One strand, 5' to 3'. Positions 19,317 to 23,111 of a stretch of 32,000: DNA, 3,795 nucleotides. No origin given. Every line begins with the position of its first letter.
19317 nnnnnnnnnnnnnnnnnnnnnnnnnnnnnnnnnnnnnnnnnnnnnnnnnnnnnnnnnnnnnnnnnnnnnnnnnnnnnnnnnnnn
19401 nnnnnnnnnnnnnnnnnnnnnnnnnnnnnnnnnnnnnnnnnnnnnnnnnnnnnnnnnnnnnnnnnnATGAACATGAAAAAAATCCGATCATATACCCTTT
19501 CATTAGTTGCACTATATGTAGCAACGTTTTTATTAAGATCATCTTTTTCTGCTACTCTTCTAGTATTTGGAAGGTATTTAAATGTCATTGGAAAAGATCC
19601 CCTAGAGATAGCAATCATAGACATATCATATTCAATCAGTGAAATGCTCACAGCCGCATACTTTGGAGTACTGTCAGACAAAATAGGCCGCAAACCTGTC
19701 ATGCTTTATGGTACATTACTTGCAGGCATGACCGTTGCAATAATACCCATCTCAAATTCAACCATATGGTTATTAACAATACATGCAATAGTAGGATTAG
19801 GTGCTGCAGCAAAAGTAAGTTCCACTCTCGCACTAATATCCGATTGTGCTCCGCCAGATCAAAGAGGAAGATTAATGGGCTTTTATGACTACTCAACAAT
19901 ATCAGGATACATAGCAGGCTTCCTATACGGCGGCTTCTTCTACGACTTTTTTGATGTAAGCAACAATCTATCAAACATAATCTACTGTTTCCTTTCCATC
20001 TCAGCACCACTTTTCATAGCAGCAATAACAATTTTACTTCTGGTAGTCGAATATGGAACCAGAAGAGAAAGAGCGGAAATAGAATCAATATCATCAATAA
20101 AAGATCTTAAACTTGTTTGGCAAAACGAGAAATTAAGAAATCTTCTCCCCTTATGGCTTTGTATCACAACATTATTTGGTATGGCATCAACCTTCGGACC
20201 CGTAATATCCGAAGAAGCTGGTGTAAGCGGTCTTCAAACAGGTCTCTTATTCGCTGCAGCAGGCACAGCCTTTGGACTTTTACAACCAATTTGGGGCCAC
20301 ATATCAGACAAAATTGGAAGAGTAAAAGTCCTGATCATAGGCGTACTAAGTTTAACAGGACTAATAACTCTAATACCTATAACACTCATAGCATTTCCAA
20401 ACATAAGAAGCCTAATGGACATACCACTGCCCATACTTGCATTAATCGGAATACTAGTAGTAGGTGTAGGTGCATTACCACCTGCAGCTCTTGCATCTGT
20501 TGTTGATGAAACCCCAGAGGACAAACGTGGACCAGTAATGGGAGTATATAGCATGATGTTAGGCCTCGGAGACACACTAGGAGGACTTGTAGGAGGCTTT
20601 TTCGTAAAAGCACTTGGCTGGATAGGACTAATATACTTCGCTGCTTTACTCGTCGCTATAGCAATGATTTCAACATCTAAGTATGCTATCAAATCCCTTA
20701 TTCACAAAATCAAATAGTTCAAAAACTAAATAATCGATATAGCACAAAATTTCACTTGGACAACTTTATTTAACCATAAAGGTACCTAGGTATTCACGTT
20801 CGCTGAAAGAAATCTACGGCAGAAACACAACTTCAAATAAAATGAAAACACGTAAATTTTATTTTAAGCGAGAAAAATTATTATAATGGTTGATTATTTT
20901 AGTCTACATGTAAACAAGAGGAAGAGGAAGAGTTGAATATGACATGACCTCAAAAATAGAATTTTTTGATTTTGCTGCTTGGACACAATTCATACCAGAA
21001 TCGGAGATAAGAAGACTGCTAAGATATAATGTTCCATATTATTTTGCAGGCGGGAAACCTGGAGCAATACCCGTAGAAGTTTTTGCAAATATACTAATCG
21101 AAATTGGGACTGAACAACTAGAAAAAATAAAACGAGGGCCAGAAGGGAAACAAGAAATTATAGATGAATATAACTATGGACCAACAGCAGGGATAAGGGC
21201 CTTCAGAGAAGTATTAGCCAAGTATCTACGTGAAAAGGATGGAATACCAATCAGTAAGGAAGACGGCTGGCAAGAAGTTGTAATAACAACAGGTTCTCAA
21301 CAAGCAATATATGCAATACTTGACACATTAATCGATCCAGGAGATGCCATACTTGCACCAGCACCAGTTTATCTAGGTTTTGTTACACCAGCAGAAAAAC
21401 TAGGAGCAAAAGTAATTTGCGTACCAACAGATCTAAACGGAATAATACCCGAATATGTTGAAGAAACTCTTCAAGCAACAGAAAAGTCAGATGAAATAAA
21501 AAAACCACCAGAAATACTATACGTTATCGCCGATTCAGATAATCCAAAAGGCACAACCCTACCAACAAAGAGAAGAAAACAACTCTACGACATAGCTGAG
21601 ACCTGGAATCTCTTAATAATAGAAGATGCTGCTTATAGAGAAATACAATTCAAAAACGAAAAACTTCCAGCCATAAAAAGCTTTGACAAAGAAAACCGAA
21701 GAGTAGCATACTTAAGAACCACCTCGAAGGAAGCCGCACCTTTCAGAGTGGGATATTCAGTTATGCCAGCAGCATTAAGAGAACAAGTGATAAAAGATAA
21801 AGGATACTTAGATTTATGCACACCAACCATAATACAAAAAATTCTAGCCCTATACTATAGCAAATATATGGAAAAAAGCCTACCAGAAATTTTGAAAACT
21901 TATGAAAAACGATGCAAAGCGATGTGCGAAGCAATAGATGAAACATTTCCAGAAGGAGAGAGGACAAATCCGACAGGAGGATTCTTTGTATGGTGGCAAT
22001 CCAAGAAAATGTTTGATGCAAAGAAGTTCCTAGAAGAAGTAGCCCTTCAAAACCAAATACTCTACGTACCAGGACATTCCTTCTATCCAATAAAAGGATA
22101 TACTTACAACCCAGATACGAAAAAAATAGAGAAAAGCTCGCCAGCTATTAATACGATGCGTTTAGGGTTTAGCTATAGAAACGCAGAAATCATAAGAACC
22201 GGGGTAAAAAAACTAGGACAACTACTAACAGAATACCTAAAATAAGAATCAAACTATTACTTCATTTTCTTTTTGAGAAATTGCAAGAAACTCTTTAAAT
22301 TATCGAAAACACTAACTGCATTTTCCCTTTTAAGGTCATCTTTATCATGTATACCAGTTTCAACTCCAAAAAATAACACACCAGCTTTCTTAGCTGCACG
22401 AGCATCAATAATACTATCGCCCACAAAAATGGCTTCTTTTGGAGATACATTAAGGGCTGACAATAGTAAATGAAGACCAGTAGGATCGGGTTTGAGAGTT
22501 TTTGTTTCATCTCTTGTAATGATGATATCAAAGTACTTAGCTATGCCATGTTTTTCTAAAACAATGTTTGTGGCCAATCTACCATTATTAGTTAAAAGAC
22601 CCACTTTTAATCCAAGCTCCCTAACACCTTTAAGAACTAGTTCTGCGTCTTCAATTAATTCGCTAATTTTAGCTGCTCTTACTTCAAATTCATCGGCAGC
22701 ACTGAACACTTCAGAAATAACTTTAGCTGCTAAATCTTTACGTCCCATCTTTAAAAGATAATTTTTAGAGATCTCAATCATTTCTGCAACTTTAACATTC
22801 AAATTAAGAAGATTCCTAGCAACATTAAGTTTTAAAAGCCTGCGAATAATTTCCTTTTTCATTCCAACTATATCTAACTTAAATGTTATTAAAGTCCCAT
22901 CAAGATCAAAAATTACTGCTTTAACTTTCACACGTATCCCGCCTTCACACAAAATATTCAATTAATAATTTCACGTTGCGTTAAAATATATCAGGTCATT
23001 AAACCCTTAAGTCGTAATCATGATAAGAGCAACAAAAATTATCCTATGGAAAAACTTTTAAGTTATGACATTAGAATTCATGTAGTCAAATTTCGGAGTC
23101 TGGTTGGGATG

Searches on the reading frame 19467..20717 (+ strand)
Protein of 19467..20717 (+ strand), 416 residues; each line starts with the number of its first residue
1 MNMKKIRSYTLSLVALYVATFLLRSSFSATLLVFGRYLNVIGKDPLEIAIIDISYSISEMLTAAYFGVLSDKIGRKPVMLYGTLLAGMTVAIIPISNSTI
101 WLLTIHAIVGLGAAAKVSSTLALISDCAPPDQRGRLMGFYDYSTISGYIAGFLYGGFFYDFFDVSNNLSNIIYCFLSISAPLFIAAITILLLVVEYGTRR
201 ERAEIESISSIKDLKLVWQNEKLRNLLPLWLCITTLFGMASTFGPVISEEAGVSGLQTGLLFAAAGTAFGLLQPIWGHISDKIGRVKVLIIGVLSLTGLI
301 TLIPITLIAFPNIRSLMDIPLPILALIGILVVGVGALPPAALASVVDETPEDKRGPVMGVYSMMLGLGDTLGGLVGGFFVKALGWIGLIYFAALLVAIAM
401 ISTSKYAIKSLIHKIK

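Call 8: search_protein_families(library=pfam, proteins=[window:19467-20717:+], max_evalue=0.01)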
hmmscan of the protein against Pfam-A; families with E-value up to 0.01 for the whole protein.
window:19467-20717:+ (416 aa): 5 families
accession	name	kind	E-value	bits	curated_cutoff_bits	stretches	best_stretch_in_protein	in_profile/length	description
PF07690.21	MFS_1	-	2e-50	172.1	33.4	2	16-254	1-235/347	Major Facilitator Superfamily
PF00083.30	Sugar_tr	-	7e-13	48.7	22.3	1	51-188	51-188/452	Sugar (and other) transporter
PF03209.21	PUCC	-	3.9e-10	39.8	21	2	267-400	25-168/401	PUCC protein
PF12832.13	MFS_1_like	-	8.6e-09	35.3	25.2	1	19-381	7-363/373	MFS_1 like family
PF05977.19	MFS_3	-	0.0094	14.9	27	1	43-118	42-116/524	Transmembrane secretion effector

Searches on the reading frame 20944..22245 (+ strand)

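Call 8: search_protein_families(library=pfam, proteins=[window:20944-22245:+], max_evalue=0.01)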
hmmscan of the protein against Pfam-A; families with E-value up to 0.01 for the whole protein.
window:20944-22245:+ (433 aa): 1 family
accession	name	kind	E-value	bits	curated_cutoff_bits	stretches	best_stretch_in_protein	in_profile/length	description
PF00155.27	Aminotran_1_2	-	9.6e-27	94.5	19.7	1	74-380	34-336/361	Aminotransferase class I and II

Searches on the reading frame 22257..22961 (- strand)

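Call 8: search_protein_families(library=pfam, proteins=[window:22257-22961:-], max_evalue=0.01)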
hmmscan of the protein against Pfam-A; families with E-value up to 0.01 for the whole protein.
window:22257-22961:- (234 aa): 6 families
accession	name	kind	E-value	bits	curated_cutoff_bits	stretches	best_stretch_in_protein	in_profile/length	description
PF00702.32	Hydrolase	-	6.7e-29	102.1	26.4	1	13-194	1-191/191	haloacid dehalogenase-like hydrolase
PF13419.12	HAD_2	-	5.5e-28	98.7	23.8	1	16-200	1-178/178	Haloacid dehalogenase-like hydrolase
PF13242.12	Hydrolase_like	-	5.5e-10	39.4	22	1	157-223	4-73/75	HAD-hyrolase-like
PF12710.13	HAD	-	7.8e-07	30.1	27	1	16-191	1-189/189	haloacid dehalogenase-like hydrolase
PF13344.12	Hydrolase_6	-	0.00054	20.4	27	0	100-136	13-49/101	Haloacid dehalogenase-like hydrolase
PF08282.18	Hydrolase_3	-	0.0014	18.9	20.9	0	16-45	1-30/255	haloacid dehalogenase-like hydrolase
